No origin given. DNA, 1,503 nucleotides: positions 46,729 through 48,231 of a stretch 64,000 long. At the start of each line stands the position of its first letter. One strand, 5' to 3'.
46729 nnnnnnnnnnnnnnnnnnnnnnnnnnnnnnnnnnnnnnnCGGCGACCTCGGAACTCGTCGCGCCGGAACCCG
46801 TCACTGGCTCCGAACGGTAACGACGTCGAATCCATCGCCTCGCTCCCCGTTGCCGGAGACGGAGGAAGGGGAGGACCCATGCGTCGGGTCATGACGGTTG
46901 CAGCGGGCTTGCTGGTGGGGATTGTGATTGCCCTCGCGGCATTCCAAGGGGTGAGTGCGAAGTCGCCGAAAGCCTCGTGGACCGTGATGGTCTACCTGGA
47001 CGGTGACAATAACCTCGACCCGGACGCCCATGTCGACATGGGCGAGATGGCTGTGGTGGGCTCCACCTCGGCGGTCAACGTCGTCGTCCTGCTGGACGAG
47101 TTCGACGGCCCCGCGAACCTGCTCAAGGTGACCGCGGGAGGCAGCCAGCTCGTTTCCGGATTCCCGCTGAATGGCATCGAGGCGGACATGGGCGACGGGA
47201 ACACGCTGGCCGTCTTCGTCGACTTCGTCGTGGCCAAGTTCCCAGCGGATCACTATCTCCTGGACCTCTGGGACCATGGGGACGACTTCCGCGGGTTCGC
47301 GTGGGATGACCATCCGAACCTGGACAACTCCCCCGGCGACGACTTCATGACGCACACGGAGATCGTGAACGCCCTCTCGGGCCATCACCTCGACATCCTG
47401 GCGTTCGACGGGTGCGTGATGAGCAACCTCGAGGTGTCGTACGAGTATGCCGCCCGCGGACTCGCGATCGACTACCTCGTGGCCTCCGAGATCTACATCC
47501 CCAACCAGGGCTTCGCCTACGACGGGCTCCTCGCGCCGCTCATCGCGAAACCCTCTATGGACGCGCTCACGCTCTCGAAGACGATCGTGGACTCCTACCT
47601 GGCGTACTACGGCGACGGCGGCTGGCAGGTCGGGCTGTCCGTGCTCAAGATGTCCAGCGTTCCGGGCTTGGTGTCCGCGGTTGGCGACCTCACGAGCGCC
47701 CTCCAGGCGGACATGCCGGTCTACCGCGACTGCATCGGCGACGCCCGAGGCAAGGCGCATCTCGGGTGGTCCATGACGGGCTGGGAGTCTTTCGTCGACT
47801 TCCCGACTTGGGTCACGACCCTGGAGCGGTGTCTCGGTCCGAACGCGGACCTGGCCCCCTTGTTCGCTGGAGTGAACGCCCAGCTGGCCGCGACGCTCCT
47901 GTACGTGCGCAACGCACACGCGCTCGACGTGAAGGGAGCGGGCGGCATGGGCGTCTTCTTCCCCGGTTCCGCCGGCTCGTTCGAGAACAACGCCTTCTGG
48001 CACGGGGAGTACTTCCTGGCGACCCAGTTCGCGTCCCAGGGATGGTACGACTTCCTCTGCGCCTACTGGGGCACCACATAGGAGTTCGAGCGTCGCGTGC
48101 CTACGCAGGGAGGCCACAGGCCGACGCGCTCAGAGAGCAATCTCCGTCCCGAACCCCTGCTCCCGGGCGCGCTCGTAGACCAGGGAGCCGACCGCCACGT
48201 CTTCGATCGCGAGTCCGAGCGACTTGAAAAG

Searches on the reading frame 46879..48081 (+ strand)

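Call 90: search_protein_families(library=pfam, proteins=[window:46879-48081:+], max_evalue=0.001)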
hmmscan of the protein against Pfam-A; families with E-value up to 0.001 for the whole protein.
window:46879-48081:+ (400 aa): 1 family
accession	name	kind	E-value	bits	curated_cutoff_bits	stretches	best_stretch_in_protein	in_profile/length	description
PF03415.19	Peptidase_C11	-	2.8e-42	146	25.8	1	38-279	1-242/359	Clostripain family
